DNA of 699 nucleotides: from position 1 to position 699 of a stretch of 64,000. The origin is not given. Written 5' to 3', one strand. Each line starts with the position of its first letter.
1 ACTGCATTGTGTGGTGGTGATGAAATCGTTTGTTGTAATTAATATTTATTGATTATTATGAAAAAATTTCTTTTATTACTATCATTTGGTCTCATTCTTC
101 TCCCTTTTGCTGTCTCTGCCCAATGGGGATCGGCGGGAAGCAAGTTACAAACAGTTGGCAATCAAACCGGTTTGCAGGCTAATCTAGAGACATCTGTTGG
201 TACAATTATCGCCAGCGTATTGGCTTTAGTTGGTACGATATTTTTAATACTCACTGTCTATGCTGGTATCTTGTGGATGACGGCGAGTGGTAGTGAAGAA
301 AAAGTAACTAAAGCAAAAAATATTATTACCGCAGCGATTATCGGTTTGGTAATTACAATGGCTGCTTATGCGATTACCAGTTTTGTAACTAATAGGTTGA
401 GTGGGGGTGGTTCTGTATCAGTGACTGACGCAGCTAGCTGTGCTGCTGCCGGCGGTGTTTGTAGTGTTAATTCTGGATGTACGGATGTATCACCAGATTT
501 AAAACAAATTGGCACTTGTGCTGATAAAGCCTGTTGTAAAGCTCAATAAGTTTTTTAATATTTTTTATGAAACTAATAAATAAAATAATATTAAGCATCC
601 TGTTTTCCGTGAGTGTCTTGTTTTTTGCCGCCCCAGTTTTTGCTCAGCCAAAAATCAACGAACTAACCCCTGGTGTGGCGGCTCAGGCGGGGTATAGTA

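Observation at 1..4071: Tandem array of at least four T4SS-pilin-like paralogs with a conserved core and divergent Cys-rich C-terminal tips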

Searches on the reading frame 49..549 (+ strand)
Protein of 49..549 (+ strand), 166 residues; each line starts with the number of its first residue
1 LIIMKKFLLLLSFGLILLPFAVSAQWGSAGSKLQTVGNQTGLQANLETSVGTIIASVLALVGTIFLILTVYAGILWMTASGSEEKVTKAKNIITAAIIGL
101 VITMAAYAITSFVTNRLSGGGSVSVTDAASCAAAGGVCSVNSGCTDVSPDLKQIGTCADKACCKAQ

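Call 3: search_protein_families(library=pfam, proteins=[window:49-549:+], max_evalue=0.1)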
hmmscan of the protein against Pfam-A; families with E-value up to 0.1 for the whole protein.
window:49-549:+ (166 aa): 6 families
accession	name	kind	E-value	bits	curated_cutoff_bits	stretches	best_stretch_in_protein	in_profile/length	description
PF18895.5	T4SS_pilin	-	1.4e-09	38.3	26.6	1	49-113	8-71/71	Type IV secretion system pilin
PF05545.16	FixQ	-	0.0035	17.7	29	1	54-93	6-45/49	Cbb3-type cytochrome oxidase component FixQ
PF17310.7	DUF5357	-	0.0068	15.5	25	1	50-110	43-98/322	Family of unknown function (DUF5357)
PF10754.15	DUF2569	-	0.0086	17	26.5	1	8-112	8-106/143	Protein of unknown function (DUF2569)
PF05987.18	DUF898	-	0.02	14.5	28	1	3-111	135-242/336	Bacterial protein of unknown function (DUF898)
PF00711.24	Defensin_beta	-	0.088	13.3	21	0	129-164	3-36/36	Beta defensin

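Call 22: find_related_loci(query=A1, collection=genome_contigs, flank=10000)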
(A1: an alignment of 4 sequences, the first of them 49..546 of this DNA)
Query A1 (166 aa) in genome_contigs; peptide patterns used: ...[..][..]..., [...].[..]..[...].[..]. (x = any residue, [..] = any of these).
598 stretches matched a pattern (row limit reached: there are more); 559 encode a relative of the query (tblastn E <= 1e-3); the best 80 are kept; 80 distinct loci.
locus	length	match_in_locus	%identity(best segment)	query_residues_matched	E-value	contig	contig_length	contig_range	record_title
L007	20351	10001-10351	61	3-118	4e-38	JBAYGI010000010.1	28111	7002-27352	MAG: Candidatus Magasanikiibacteriota bacterium isolate SO_2016_GW1_121 scaffold02994_OW334_2016, whole genome shotgun s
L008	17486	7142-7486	61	4-117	2e-37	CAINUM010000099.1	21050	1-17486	MAG: Candidatus Magasanikbacteria bacterium isolate Kiruna_bin-08293 genome assembly, contig: bin-08293:099/107, whole g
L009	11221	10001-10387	55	15-143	2e-37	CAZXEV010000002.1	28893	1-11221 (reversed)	MAG TPA_asm: uncultured Gammaproteobacteria bacterium isolate SRP286056_co3_44 genome assembly, contig: NODE_1295_length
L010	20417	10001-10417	54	4-138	1e-36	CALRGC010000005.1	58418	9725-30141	MAG: Candidatus Magasanikbacteria bacterium isolate Ike-150m-44 genome assembly, contig: Ike-150-c187, whole genome shot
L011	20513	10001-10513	48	1-164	3e-36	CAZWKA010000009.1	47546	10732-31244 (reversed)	MAG TPA_asm: uncultured Gammaproteobacteria bacterium isolate SRP286056_co1_500 genome assembly, contig: NODE_739_length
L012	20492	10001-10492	48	1-157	3e-36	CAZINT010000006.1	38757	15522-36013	MAG TPA_asm: uncultured Gammaproteobacteria bacterium isolate SRP257259_co1_139 genome assembly, contig: NODE_1046_lengt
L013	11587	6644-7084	49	1-146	2e-34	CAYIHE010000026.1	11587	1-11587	MAG TPA_asm: uncultured Gammaproteobacteria bacterium isolate ERP119705_co20_215 genome assembly, contig: NODE_6557_leng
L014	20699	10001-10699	54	4-118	4e-34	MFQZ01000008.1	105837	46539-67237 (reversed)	MAG: Candidatus Magasanikbacteria bacterium RIFOXYC2_FULL_42_28 rifoxyc2_full_scaffold_537, whole genome shotgun sequenc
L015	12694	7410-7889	47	3-158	2e-34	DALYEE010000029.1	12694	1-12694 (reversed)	MAG TPA_asm: Candidatus Magasanikbacteria bacterium isolate CTOTU14245 NODE_1121_length_12694_cov_3.454308, whole genome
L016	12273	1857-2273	50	5-141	4e-34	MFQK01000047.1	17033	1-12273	MAG: Candidatus Magasanikbacteria bacterium RIFCSPLOWO2_02_FULL_44_11 rifcsplowo2_02_scaffold_7557, whole genome shotgun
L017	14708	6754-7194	48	4-150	9e-34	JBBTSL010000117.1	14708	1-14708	MAG: Patescibacteria group bacterium isolate H41-bin286_1 H41_bin286_1_000000000117, whole genome shotgun sequence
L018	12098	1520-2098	45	1-164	3e-33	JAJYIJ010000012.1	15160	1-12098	MAG: bacterium isolate DBS2-1.bin118 NODE_7170_length_15160_cov_1.282445, whole genome shotgun sequence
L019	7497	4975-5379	48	4-135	8e-33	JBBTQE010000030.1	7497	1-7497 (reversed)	MAG: Patescibacteria group bacterium isolate H43-bin188_1 H43_bin188_1_000000000030, whole genome shotgun sequence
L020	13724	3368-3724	55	4-116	2e-32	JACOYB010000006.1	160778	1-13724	MAG: Candidatus Magasanikbacteria bacterium isolate NC_groundwater_168_Ag_S-0.1um_42_11 S4_GD2017_2_S1_scaffold_117, who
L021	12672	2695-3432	57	3-118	4e-32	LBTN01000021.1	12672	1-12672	MAG: Candidatus Magasanikbacteria bacterium GW2011_GWA2_37_8 US58_C0021, whole genome shotgun sequence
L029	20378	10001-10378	49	4-131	2e-30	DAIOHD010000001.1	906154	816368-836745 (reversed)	MAG TPA_asm: Candidatus Magasanikbacteria bacterium isolate CTOTU29494 NODE_1_length_906154_cov_15.402158, whole genome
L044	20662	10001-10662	63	3-117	2e-28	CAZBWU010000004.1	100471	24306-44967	MAG TPA_asm: uncultured Gammaproteobacteria bacterium isolate SRP219642_co6_52 genome assembly, contig: NODE_89_length_1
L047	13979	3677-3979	56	17-114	2e-27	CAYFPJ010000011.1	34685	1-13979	MAG TPA_asm: uncultured Gammaproteobacteria bacterium isolate ERP019367_co2_52 genome assembly, contig: NODE_1009_length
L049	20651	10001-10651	45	2-164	9e-27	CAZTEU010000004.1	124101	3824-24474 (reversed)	MAG TPA_asm: uncultured Gammaproteobacteria bacterium isolate SRP200020_co5_16 genome assembly, contig: NODE_173_length_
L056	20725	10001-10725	49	28-122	2e-25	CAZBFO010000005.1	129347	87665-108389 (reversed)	MAG TPA_asm: uncultured Gammaproteobacteria bacterium isolate binchicken_co185_196 genome assembly, contig: NODE_176_len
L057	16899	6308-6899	55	33-119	2e-25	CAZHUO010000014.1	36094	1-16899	MAG TPA_asm: uncultured Gammaproteobacteria bacterium isolate SRP263991_co5_609 genome assembly, contig: NODE_2422_lengt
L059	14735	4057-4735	53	22-117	5e-25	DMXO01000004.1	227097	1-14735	MAG TPA_asm: Candidatus Magasanikbacteria bacterium isolate UBA11699 contig_128, whole genome shotgun sequence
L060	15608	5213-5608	44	3-142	5e-25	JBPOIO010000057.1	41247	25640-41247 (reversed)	MAG: Candidatus Magasanikiibacteriota bacterium isolate MAG_292 c_000000559149, whole genome shotgun sequence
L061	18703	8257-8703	42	1-141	4e-25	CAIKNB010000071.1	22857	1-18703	Candidatus Uhrbacteria bacterium isolate AM-2014_bin-3131 genome assembly, contig: bin-3131:071/174, whole genome shotgu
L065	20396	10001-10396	42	1-119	1e-24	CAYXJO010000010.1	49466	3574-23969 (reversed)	MAG TPA_asm: uncultured Gammaproteobacteria bacterium isolate SRP263991_co4_11 genome assembly, contig: NODE_623_length_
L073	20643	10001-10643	55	3-117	9e-24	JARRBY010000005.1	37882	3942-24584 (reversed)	MAG: Patescibacteria group bacterium isolate DJKA110_ANT-KO_bin.16 scaffold_204, whole genome shotgun sequence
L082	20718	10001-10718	42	4-118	4e-23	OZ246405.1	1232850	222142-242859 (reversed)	MAG: uncultured Gammaproteobacteria bacterium isolate ERP019367_co1_70 genome assembly, chromosome: 1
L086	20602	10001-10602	44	4-127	7e-23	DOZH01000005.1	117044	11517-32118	MAG TPA_asm: Candidatus Uhrbacteria bacterium isolate UBA11707 contig_1508, whole genome shotgun sequence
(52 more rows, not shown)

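Call 26: search_protein_representatives(alignment_id=A1)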
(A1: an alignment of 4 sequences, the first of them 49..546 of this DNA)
Query: 4 sequences, 203 profile positions. Proteins with E-value up to 0.001 (for the whole library): 41507; up to 1e-10: 14160; up to 1e-30: 178. The best 150 are listed.
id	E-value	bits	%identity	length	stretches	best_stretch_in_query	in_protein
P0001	1.3e-73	263.5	-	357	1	1-203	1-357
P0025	8.4e-54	198.9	-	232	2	4-135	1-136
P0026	1.4e-53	198.2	-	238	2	36-127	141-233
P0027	1.3e-52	195.0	-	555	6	9-116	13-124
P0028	1.5e-52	194.8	-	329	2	5-126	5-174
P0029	4.8e-51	189.9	-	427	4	35-117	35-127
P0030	8.9e-51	189.0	-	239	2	26-142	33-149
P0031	1.5e-50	188.3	-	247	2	6-120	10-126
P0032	1.6e-49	184.9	-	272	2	42-120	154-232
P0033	1.6e-49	184.9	-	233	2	1-138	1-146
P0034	1.7e-49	184.8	-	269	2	15-126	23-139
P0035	3.5e-49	183.8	-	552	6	22-124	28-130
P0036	1.3e-48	182.0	-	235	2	4-134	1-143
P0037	9.6e-47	175.8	-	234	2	44-127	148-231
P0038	1.4e-46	175.3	-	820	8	49-114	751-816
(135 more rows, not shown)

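Call 27: search_protein_families(library=pfam, proteins=[L029:4763-5632:+, L012:2693-4075:+, L065:12141-12878:+, L044:550-2349:+, L029:2502-3119:+, L060:7449-8195:-, L073:7609-9204:-, L057:9260-11194:+, L061:8716-10284:+, L059:9046-10050:-], max_evalue=0.001)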
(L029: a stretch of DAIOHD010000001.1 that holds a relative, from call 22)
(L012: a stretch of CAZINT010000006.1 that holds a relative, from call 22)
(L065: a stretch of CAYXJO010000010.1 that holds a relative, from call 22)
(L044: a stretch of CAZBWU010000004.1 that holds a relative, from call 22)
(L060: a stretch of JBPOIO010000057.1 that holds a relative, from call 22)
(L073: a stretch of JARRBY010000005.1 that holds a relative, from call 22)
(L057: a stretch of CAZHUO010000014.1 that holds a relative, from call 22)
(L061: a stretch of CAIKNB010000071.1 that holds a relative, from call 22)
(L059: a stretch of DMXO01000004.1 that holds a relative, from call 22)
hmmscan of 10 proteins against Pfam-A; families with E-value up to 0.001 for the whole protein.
L029:4763-5632:+ (289 aa): 2 families
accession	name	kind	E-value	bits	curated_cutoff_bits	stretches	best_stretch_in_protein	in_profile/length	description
PF00483.29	NTP_transferase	-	2.5e-28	99.7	21.2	1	8-268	3-241/245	Nucleotidyl transferase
PF12804.13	NTP_transf_3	-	0.00031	21.4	27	1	8-66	2-53/160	MobA-like NTP transferase domain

L012:2693-4075:+ (460 aa): 0 families

L065:12141-12878:+ (245 aa): 4 families
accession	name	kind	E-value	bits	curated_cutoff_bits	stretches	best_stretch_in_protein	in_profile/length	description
PF00535.33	Glycos_transf_2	-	3.4e-31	108.9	23.3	1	13-138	1-131/168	Glycosyl transferase family 2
PF13641.12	Glyco_tranf_2_3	-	6.4e-15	56.2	27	1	12-194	3-197/230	Glycosyltransferase like family 2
PF13632.12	Glyco_trans_2_3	-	8.6e-12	45.7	27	1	89-196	2-111/198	Glycosyl transferase family group 2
PF10111.15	Glyco_tranf_2_2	-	8.1e-09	35.8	27.3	1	13-206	1-214/276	Glycosyltransferase like family 2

L044:550-2349:+ (599 aa): 3 families
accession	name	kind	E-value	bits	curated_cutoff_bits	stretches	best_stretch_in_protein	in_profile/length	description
PF13620.12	CarboxypepD_reg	-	9e-15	55.2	32.3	1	162-231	5-70/82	Carboxypeptidase regulatory-like domain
PF13715.12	CarbopepD_reg_2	-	1.1e-08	35.4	32.2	0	162-223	4-58/88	CarboxypepD_reg-like domain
PF07963.17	N_methyl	-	9.5e-07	28.6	21.2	1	6-30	3-27/27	Prokaryotic N-terminal methylation motif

L029:2502-3119:+ (205 aa): 0 families

L060:7449-8195:- (248 aa): 2 families
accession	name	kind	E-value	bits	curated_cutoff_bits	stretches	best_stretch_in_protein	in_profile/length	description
PF01145.31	Band_7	-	1.3e-38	133.2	23.6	1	21-189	2-174/176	SPFH domain / Band 7 family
PF13421.11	Band_7_1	-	6.2e-05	23.2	24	1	101-174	132-207/211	SPFH domain-Band 7 family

L073:7609-9204:- (531 aa): 0 families

L057:9260-11194:+ (644 aa): 1 family
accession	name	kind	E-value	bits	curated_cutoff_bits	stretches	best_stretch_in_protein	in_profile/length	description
PF09852.15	DUF2079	-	2.7e-60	205.2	28.2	1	37-467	1-423/459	Predicted membrane protein (DUF2079)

L061:8716-10284:+ (522 aa): 0 families

L059:9046-10050:- (334 aa): 5 families
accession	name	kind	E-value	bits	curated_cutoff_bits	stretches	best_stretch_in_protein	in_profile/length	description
PF00589.27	Phage_integrase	-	2.2e-44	151.7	27.1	1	153-317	21-171/172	Phage integrase family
PF02899.23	Phage_int_SAM_1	-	1.2e-13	51.5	22.3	1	7-93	1-82/83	Phage integrase, N-terminal SAM-like domain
PF13495.12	Phage_int_SAM_4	-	9e-10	39.3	27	1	7-96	2-84/85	Phage integrase, N-terminal SAM-like domain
PF13102.12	Phage_int_SAM_5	-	1.6e-07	32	22.3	1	5-95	4-87/98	Phage integrase SAM-like domain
PF11917.13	DUF3435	-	0.00055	19.4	25.8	1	242-311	164-235/418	Protein of unknown function (DUF3435)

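Call 51: search_protein_families(library=pfam, proteins=[L047:6906-8759:+, L047:10030-11772:+, L056:3859-5811:-, L073:79-3237:+, L073:13546-15957:-, L061:11534-13909:+, L060:8266-10428:-, L082:12884-15031:-, L049:13954-16065:+, L086:12685-14652:+], max_evalue=0.0001)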
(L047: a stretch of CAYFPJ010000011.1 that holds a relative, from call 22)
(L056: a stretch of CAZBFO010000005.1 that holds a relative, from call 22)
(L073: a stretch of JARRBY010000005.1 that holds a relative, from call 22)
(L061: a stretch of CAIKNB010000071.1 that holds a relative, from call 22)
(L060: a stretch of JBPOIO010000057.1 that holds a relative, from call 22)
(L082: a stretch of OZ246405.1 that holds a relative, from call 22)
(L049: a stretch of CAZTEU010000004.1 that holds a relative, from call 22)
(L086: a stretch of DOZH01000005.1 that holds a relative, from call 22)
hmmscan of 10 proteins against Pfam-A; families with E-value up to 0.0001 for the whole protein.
L047:6906-8759:+ (617 aa): 7 families
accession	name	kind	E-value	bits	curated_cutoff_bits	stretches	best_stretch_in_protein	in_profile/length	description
PF01434.24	Peptidase_M41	-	1.4e-62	211.4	29.9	1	417-608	1-191/191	Peptidase family M41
PF00004.35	AAA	-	2.8e-46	157.6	21.2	1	204-336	1-130/131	ATPase family associated with various cellular activities (AAA)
PF17862.7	AAA_lid_3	-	1.3e-17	63.5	27.2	1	359-402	1-44/45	AAA+ lid domain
PF06068.19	TIP49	-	2.6e-06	27.3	23.8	1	163-238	19-89/347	TIP49 P-loop domain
PF07728.20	AAA_5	-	9.7e-06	26.1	22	1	203-323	1-135/139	AAA domain (dynein-related subfamily)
PF05496.18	RuvB_N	-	1.7e-05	25.1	27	0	166-271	5-95/159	Holliday junction DNA helicase RuvB P-loop domain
PF23902.1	AAA_lid_PRS2_C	-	2.1e-05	25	34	1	342-409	3-71/73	PRS2 AAA+ lid C-terminal domain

L047:10030-11772:+ (580 aa): 1 family
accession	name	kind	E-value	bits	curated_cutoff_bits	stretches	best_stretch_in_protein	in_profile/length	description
PF00437.27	T2SSE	-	1.5e-122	409.3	24.9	1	190-577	10-370/370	Type II/IV secretion system protein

L056:3859-5811:- (650 aa): 0 families

L073:79-3237:+ (1052 aa): 2 families
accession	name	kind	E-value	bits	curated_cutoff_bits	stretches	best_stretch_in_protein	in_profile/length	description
PF02463.25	SMC_N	-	1.1e-39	136.6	40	1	1-1034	30-219/220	RecF/RecN/SMC N terminal domain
PF13304.12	AAA_21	-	3.4e-11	44.2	27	2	845-1013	174-299/304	AAA domain, putative AbiEii toxin, Type IV TA system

L073:13546-15957:- (803 aa): 3 families
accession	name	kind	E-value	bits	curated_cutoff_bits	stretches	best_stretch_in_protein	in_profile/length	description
PF01326.24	PPDK_N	-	4.7e-126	421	27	1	19-339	2-318/328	Pyruvate phosphate dikinase, AMP/ATP-binding domain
PF02896.24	PEP-utilizers_C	-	1.5e-52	179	22.8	1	476-785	18-288/293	PEP-utilising enzyme, PEP-binding domain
PF00391.29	PEP-utilizers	-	1.6e-27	95.3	23.1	1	380-451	1-72/72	PEP-utilising enzyme, mobile domain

L061:11534-13909:+ (791 aa): 0 families

L060:8266-10428:- (720 aa): 5 families
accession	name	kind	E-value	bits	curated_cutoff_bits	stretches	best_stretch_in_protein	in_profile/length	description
PF13549.11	ATP-grasp_5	-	6.6e-49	166.7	27.6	1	505-719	5-221/221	ATP-grasp domain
PF13607.11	Succ_CoA_lig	-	5.1e-40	136.9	27.4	1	161-313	2-138/138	Succinyl-CoA ligase like flavodoxin domain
PF13380.12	CoA_binding_2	-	7.8e-23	81.6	22.8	1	18-144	1-115/116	CoA binding domain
PF02629.25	CoA_binding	-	1.1e-10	42.5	22.3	1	17-108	3-97/97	CoA binding domain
PF19045.5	Ligase_CoA_2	-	7.7e-08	33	23.7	1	324-473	1-156/162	Ligase-CoA domain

L082:12884-15031:- (715 aa): 8 families
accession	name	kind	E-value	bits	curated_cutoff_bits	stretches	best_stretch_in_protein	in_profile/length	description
PF02518.31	HATPase_c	-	6.3e-30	104.3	26.4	1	604-712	2-109/111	Histidine kinase-, DNA gyrase B-, and HSP90-like ATPase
PF16927.11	HisKA_7TM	-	4.2e-12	46.8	28.6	1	16-228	6-222/224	N-terminal 7TM region of histidine kinase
PF00512.31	HisKA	-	5.5e-09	36.4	26.9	1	498-557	3-65/66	His Kinase A (phospho-acceptor) domain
PF13185.12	GAF_2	-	2.5e-07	31.4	28.6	1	408-464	91-136/136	GAF domain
PF13492.12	GAF_3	-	2.6e-06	28.3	27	1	322-464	1-128/129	GAF domain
PF01590.32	GAF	-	1.2e-05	26.3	22.4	1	419-463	91-133/133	GAF domain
PF13589.12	HATPase_c_3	-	1.8e-05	25.2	25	1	608-679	3-76/137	Histidine kinase-, DNA gyrase B-, and HSP90-like ATPase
PF14501.12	HATPase_c_5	-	3.8e-05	24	22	0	611-698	9-90/102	GHKL domain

L049:13954-16065:+ (703 aa): 2 families
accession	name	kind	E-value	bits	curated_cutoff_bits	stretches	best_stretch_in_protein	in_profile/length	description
PF13597.11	NRDD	-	9.2e-175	582.9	26.2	1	123-680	2-529/562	Anaerobic ribonucleoside-triphosphate reductase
PF03477.21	ATP-cone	-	7.9e-20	71.6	25.8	1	5-93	2-87/88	ATP cone domain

L086:12685-14652:+ (655 aa): 0 families

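Call 52: search_protein_families(library=ncbifam, proteins=[window:49-549:+], max_evalue=0.01)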
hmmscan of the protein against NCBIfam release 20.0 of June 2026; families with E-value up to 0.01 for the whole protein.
window:49-549:+ (166 aa): 2 families
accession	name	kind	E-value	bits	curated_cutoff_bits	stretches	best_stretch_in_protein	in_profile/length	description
NF045849.1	ICE_MMCAP2_0565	equivalog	1.6e-07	30.9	40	1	44-115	7-78/80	Mbov_0395 family pilin-like conjugal transfer protein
NF041501.1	cola_mem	domain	0.0053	15.8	150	1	63-149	72-158/312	FGLLP motif-containing membrane protein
